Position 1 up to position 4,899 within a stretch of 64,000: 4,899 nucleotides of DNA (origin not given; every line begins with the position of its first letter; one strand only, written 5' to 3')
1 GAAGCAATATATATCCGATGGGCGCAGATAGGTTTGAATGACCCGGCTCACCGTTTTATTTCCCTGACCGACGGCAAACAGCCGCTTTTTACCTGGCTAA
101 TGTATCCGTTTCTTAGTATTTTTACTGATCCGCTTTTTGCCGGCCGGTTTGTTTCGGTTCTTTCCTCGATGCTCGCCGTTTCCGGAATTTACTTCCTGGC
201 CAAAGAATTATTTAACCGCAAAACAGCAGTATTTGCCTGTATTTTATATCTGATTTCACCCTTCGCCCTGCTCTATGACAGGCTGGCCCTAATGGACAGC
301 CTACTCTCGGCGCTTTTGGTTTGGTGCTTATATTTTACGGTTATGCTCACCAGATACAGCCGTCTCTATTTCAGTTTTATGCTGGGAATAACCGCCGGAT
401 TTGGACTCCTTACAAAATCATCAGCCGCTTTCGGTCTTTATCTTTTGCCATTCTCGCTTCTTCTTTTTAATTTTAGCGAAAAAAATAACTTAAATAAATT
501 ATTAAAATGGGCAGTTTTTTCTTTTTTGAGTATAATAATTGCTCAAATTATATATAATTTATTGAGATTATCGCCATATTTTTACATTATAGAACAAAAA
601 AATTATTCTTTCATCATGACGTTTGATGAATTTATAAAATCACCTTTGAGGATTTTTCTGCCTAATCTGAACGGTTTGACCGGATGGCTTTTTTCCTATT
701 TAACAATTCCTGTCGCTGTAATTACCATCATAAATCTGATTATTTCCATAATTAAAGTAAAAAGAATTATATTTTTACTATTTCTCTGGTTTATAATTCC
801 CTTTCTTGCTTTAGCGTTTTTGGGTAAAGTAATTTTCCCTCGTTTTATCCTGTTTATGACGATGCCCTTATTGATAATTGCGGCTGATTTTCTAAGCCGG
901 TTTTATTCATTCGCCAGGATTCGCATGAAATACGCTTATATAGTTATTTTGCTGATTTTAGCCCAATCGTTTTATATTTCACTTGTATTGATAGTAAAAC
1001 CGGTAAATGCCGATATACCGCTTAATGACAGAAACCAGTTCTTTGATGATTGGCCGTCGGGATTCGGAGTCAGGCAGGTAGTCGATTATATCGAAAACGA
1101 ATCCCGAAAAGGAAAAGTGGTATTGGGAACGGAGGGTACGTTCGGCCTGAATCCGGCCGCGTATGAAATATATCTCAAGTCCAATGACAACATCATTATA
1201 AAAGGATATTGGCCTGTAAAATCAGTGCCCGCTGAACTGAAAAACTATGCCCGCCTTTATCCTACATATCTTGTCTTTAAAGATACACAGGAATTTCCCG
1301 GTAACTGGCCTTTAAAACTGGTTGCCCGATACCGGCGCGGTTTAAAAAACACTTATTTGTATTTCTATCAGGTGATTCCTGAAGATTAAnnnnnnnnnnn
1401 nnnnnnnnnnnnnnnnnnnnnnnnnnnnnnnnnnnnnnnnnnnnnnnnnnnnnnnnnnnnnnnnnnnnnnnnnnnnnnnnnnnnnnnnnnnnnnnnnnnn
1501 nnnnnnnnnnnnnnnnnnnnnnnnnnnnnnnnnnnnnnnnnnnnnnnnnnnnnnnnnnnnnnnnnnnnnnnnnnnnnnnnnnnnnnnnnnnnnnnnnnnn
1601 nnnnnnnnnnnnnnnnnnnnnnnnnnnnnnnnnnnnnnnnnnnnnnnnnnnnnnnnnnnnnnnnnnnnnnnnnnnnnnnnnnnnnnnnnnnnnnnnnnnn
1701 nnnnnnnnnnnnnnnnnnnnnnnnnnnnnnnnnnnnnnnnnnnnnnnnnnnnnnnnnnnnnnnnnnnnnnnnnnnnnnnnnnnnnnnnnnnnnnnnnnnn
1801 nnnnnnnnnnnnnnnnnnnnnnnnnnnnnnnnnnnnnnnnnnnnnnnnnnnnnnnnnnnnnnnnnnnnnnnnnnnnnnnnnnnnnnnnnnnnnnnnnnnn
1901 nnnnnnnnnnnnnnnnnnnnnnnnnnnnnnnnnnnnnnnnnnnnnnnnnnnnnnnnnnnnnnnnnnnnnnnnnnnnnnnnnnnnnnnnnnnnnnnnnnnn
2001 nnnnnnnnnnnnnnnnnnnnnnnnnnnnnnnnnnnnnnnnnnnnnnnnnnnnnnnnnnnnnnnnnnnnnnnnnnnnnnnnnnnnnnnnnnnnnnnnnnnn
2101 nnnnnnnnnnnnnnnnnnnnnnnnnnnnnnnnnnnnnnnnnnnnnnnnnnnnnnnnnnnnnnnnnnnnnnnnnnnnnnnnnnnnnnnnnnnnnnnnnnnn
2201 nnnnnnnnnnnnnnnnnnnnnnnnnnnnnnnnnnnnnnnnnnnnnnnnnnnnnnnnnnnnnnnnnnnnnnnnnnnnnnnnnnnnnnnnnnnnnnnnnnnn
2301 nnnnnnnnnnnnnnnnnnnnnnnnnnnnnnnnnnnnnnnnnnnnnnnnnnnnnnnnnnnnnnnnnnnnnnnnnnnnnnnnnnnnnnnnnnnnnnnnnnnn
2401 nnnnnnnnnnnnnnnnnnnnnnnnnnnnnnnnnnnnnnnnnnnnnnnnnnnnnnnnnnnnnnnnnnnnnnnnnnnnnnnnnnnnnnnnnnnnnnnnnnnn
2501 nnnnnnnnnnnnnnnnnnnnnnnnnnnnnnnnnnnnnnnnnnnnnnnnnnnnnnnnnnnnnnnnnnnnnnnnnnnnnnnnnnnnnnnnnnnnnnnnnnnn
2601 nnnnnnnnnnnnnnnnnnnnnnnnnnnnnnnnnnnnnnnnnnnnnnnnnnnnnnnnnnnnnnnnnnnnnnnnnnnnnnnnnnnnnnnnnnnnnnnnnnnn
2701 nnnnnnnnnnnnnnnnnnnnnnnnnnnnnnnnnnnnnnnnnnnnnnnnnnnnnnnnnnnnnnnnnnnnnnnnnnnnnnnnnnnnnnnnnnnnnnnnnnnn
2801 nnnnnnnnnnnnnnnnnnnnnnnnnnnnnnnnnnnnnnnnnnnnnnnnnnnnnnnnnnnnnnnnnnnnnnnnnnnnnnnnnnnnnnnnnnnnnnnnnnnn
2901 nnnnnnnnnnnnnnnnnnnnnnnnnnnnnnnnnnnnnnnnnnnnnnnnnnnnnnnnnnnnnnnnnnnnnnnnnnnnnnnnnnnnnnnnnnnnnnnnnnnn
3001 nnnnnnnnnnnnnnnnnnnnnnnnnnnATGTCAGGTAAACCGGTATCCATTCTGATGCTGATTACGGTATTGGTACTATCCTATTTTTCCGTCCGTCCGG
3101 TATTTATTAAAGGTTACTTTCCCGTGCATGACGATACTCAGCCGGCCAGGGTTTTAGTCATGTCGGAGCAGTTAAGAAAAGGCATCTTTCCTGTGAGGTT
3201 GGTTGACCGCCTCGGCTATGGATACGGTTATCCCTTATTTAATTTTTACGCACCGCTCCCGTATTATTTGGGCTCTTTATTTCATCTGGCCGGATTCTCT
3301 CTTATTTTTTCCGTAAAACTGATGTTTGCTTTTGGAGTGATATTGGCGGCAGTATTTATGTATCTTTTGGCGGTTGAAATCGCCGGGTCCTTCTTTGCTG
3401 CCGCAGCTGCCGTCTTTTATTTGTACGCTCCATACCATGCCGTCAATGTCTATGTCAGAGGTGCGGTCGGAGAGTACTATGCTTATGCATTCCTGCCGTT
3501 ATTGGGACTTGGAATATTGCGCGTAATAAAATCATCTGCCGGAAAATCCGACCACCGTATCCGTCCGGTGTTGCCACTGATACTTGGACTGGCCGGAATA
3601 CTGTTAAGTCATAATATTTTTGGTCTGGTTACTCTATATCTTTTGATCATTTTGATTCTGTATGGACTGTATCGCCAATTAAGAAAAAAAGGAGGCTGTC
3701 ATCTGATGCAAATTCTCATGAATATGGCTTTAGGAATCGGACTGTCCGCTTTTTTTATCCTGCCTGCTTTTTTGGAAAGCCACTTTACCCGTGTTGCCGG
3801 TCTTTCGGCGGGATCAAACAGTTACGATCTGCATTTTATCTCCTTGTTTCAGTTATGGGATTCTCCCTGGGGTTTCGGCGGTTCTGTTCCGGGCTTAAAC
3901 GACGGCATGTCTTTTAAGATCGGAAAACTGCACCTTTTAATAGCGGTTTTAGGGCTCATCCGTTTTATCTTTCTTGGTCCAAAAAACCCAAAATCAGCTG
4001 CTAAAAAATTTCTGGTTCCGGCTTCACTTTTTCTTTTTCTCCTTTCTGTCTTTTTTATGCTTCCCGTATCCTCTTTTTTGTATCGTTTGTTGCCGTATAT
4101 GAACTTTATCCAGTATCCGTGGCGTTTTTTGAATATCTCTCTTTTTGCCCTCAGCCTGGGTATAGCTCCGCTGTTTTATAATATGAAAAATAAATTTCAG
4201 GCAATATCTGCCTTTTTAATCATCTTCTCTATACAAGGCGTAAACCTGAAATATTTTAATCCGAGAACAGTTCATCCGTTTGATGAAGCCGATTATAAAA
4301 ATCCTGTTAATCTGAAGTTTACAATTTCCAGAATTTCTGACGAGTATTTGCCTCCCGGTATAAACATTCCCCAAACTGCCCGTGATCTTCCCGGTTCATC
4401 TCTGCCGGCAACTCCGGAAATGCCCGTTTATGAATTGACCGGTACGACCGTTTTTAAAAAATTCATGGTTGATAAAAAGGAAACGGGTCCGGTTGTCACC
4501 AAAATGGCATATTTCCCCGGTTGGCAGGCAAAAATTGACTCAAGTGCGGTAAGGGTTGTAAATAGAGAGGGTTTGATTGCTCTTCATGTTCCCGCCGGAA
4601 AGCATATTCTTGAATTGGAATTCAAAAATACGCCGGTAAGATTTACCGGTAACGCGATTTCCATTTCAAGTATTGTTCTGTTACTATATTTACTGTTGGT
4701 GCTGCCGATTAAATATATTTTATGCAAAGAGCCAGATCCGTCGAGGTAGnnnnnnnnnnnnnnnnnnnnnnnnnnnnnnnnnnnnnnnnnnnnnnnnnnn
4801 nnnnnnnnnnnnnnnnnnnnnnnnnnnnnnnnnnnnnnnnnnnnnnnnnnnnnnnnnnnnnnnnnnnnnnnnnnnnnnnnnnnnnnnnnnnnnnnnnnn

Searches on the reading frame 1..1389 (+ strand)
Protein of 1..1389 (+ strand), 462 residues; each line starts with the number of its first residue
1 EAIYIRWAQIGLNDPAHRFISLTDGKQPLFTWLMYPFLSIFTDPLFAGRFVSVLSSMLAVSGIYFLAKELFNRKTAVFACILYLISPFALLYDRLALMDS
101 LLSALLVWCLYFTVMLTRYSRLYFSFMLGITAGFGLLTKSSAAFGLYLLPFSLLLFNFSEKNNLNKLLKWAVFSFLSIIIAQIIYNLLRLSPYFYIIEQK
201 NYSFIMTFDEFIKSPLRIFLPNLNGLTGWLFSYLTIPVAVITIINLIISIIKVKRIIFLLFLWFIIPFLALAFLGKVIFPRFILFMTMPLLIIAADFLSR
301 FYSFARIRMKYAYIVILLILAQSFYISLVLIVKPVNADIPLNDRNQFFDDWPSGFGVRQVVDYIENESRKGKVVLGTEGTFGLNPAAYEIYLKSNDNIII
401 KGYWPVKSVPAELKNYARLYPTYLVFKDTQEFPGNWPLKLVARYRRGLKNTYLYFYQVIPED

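Call 4: search_protein_families(library=pfam, proteins=[window:1-1389:+], max_evalue=0.01)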
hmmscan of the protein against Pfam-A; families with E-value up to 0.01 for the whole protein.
window:1-1389:+ (462 aa): 1 family
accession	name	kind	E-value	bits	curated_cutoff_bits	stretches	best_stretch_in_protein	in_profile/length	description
PF13231.12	PMT_2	-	2.5e-17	64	26.1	1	28-181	4-154/160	Dolichyl-phosphate-mannose-protein mannosyltransferase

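Call 9: search_protein_families(library=ncbifam, proteins=[window:1-1389:+], max_evalue=0.01)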
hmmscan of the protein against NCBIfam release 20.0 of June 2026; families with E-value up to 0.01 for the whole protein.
window:1-1389:+ (462 aa): 1 family
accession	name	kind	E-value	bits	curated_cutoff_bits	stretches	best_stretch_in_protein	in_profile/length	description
NF047440.1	LA3751_2_3_fam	subfamily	0.0087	14.9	200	0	29-331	84-386/460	LA_3751/LA_3752 family putative glycosyltransferase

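Call 85: find_homologous_proteins(query=window:1-1389:+, max_evalue=1e-20)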
Query window:1-1389:+ (462 aa): 2343 proteins with E <= 1e-20 among 8000 candidates; the best 120 are listed.
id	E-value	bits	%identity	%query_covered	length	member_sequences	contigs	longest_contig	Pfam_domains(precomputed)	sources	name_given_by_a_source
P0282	2.5e-297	1004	100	100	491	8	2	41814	PF13231.13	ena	-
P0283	4.0e-195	667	66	100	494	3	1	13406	PF02366.25,PF13231.13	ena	-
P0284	1.7e-191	655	66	100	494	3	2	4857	PF02366.25,PF13231.13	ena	-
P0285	4.6e-188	644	65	100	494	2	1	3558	PF02366.25,PF13231.13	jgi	-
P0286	2.5e-181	622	62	100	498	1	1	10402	PF02366.25,PF13231.13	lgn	-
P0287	1.2e-178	613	62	100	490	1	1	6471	PF13231.13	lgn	-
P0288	1.4e-178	613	61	100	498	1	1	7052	PF02366.25,PF13231.13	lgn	-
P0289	2.1e-178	612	62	100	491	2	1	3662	PF02366.25,PF13231.13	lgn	-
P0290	3.5e-176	605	59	99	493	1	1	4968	PF02366.25,PF13231.13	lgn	-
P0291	4.0e-176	605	61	100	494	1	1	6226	PF02366.25,PF13231.13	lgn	-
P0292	8.5e-176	604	60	100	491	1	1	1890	PF13231.13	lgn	-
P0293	1.3e-175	603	60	100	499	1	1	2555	PF02366.25,PF13231.13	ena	-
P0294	2.2e-175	602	60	100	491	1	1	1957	PF13231.13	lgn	-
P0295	2.9e-175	602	60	100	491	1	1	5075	PF13231.13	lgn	-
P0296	9.2e-175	600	61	99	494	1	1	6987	PF13231.13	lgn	-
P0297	1.6e-174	599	59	99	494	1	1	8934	PF13231.13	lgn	-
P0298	2.1e-174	599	60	100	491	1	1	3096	PF13231.13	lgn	-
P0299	3.5e-174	598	59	100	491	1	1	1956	PF02366.25,PF13231.13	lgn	-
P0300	5.4e-174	598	61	99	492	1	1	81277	PF02366.25,PF13231.13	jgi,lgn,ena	-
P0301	1.3e-173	596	60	99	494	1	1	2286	PF02366.25,PF13231.13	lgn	-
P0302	1.2e-172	593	59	99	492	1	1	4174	PF13231.13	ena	-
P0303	1.4e-172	593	60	100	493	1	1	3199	PF13231.13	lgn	-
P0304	3.1e-172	592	60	100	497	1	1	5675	PF02366.25,PF13231.13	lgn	-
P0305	4.6e-172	591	59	100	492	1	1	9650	PF13231.13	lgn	-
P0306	6.2e-172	591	59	100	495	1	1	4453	PF13231.13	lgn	-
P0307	6.4e-172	591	59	100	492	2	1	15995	PF02366.25,PF13231.13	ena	-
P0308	1.0e-171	590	59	100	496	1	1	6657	PF02366.25,PF13231.13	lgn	-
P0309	3.9e-171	588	59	99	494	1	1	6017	PF13231.13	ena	-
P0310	5.4e-171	588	59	100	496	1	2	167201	PF02366.25,PF13231.13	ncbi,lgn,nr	ncbi:glycosyltransferase family 39 protein [Candidatus Gottesmanbacteria bacterium]|nr:glycosyltrans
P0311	2.8e-170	585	59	100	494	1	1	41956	PF02366.25,PF13231.13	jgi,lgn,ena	-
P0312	5.1e-170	585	58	100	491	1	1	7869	PF13231.13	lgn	-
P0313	5.3e-170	585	60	99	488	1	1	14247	PF13231.13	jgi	-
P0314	5.8e-170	584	58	100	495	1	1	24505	PF02366.25,PF13231.13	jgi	jgi:hypothetical protein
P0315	8.8e-170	584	58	100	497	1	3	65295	PF02366.25,PF13231.13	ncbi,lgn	-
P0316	1.3e-169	583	58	99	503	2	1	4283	PF02366.25,PF13231.13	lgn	-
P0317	1.6e-169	583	58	100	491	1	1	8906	PF13231.13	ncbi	-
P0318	1.6e-169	583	59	99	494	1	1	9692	PF13231.13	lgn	-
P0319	1.6e-169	583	59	100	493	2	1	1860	PF02366.25,PF13231.13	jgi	-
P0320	1.6e-169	583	58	99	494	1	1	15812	PF02366.25,PF13231.13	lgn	-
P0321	2.2e-169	583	57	100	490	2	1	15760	PF13231.13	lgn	-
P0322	2.7e-169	582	59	99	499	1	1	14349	PF02366.25,PF13231.13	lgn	-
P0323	3.9e-169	582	59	99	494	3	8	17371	PF13231.13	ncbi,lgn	-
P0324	6.7e-169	581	57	100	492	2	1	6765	PF02366.25,PF13231.13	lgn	-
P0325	1.3e-168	580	57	100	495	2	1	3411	PF13231.13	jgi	-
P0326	1.8e-168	580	58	100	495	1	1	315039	PF13231.13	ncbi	-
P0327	1.9e-168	579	57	100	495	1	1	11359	PF13231.13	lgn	-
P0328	4.5e-168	578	58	100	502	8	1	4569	PF02366.25,PF13231.13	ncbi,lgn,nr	ncbi:glycosyltransferase family 39 protein [Candidatus Gottesmanbacteria bacterium]|nr:glycosyltrans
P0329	5.3e-168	578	59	99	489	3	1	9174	PF02366.25,PF13231.13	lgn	-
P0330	5.3e-168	578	58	100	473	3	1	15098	PF13231.13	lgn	-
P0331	1.3e-167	577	58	100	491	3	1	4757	PF02366.25,PF13231.13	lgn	-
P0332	2.6e-167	576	58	100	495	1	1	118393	PF13231.13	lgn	-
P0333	4.4e-167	575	57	100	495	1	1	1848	PF13231.13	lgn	-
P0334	6.4e-167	574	59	100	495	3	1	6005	PF02366.25,PF13231.13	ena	-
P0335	1.6e-166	573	58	99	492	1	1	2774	PF02366.25,PF13231.13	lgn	-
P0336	2.0e-166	573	58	100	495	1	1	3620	PF02366.25,PF13231.13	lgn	-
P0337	2.0e-166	573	59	99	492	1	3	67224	PF13231.13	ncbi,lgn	-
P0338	2.2e-166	573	58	100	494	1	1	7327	PF13231.13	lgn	-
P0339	2.9e-166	572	57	100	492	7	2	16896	PF02366.25,PF13231.13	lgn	-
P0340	3.1e-166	572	58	100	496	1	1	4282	PF13231.13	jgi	jgi:4-amino-4-deoxy-L-arabinose transferase-like glycosyltransferase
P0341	6.6e-166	571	57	100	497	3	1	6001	PF13231.13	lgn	-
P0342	7.4e-166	571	57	100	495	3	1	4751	PF02366.25,PF13231.13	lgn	-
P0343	8.1e-166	571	59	99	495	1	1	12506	PF02366.25,PF13231.13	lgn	-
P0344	1.2e-165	570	58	99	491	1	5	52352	PF13231.13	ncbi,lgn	-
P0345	1.3e-165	570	57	100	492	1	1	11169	PF13231.13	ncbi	-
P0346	1.7e-165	570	59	99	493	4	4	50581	PF02366.25,PF13231.13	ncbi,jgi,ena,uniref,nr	ncbi:hypothetical protein A3D03_02480 [Candidatus Gottesmanbacteria bacterium RIFCSPHIGHO2_02_FULL_4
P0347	2.4e-165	569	56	100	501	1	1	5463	PF02366.25,PF13231.13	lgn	-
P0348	2.7e-165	569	59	99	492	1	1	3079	PF13231.13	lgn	-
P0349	6.0e-165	568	56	100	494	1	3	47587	PF02366.25,PF13231.13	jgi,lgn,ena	-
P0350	7.2e-165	568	58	100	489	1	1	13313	PF13231.13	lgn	-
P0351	1.1e-164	567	57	100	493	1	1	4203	PF13231.13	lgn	-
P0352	1.3e-164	567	58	99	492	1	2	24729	PF13231.13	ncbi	-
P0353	2.4e-164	566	56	100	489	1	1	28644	PF02366.25,PF13231.13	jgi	jgi:4-amino-4-deoxy-L-arabinose transferase-like glycosyltransferase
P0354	3.5e-164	565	57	99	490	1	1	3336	PF02366.25,PF13231.13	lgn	-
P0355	3.7e-164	565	57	100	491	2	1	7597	PF02366.25,PF13231.13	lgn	-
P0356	4.5e-164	565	59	99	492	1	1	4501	PF13231.13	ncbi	-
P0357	1.1e-163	564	57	100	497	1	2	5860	PF13231.13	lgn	-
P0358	1.2e-163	564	56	100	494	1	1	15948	PF13231.13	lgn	-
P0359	2.0e-163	563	57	100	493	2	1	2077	PF02366.25,PF13231.13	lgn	-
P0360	2.2e-163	563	57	100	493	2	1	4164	PF02366.25,PF13231.13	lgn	-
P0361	3.2e-163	562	57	100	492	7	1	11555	PF13231.13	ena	-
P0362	8.8e-163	561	57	99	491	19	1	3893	PF02366.25,PF13231.13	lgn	-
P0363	3.3e-162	559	56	100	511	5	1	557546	PF02366.25,PF13231.13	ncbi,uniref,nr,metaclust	ncbi:hypothetical protein A2960_00595 [Candidatus Gottesmanbacteria bacterium RIFCSPLOWO2_01_FULL_39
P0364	5.5e-162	558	56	100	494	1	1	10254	PF13231.13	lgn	-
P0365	6.8e-161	554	57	99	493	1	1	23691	PF13231.13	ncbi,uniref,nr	ncbi:hypothetical protein A2Y99_03755 [Candidatus Gottesmanbacteria bacterium RBG_13_37_7]|uniref:Gl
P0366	9.6e-161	554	57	100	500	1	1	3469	PF02366.25,PF13231.13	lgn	-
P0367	1.8e-160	553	56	99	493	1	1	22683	PF02366.25,PF13231.13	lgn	-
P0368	2.0e-158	546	56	100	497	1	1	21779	PF02366.25,PF13231.13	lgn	-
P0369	6.5e-157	541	53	100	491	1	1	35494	PF13231.13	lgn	-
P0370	1.1e-156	541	59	92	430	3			PF02366.25,PF13231.13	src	-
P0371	2.1e-156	540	55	100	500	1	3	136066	PF02366.25,PF13231.13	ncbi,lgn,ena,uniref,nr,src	ncbi:hypothetical protein A3D77_07085 [Candidatus Gottesmanbacteria bacterium RIFCSPHIGHO2_02_FULL_3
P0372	4.6e-156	539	56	99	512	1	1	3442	PF02366.25,PF13231.13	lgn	-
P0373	9.0e-156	538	55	99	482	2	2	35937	PF13231.13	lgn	-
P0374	3.2e-155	536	54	100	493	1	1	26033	PF13231.13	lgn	-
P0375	4.4e-155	535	55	99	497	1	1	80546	PF02366.25,PF13231.13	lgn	-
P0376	4.8e-154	532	55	99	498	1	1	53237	PF13231.13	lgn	-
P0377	6.4e-154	531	56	100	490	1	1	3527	PF02366.25,PF13231.13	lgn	-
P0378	6.7e-154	531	54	100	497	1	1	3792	PF02366.25,PF13231.13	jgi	jgi:4-amino-4-deoxy-L-arabinose transferase-like glycosyltransferase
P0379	1.1e-152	527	57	100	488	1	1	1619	PF02366.25,PF13231.13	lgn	-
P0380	1.4e-151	524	51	99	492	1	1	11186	PF13231.13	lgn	-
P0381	5.1e-151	522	52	99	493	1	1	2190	PF13231.13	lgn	-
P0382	2.5e-149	516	52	99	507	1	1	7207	PF13231.13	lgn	-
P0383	2.0e-145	503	50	100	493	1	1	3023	PF13231.13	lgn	-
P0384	3.7e-145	503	50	100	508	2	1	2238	PF13231.13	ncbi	-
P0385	1.3e-144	501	51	99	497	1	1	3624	PF13231.13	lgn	-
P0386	1.8e-143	497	56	92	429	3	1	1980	PF13231.13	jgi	-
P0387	1.4e-136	474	52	92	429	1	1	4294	PF02366.25,PF13231.13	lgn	-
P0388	4.2e-131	456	47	100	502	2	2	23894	PF13231.13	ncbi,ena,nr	ncbi:glycosyltransferase family 39 protein [Candidatus Microgenomates bacterium]|nr:glycosyltransfer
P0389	1.7e-130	454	49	99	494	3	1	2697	PF02366.25,PF13231.13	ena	-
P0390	1.0e-129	452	48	100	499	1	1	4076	PF02366.25,PF13231.13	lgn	-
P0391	1.2e-129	452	47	99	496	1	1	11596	PF02366.25,PF13231.13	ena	-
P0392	2.2e-128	447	47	100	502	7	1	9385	PF13231.13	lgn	-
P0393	3.0e-127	444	45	100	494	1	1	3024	PF13231.13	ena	-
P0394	4.2e-127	443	48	99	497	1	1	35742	PF13231.13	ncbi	-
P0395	7.9e-127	442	47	99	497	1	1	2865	PF13231.13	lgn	-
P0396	7.6e-126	439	48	100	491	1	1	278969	PF13231.13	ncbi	-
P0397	1.6e-125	438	44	100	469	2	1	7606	PF13231.13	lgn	-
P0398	2.1e-125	437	46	100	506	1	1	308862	PF02366.25,PF13231.13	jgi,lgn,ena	-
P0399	2.2e-125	437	46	99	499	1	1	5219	PF13231.13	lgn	-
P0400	2.6e-125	437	47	100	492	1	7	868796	PF13231.13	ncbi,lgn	-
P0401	6.4e-125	436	48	99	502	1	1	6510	PF02366.25,PF13231.13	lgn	-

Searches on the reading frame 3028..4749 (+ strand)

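Call 5: search_protein_families(library=pfam, proteins=[window:3028-4749:+], max_evalue=0.01)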
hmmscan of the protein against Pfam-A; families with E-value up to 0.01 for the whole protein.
window:3028-4749:+ (573 aa): 0 families

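Call 76: search_protein_families(library=pfam, proteins=[window:3028-4749:+], max_evalue=1)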
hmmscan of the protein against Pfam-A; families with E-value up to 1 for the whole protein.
window:3028-4749:+ (573 aa): 3 families
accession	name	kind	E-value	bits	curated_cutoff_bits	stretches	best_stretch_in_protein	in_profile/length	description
PF10131.15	PTPS_related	-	0.011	14.7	26.4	1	71-403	1-301/621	6-pyruvoyl-tetrahydropterin synthase related domain; membrane protein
PF18169.6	SLATT_6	-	0.018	15.1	27.1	1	370-411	38-78/176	SMODS and SLOG-associating 2TM effector domain 6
PF19484.4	DUF6020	-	0.69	8.6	28.3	0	91-212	211-331/604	Family of unknown function (DUF6020)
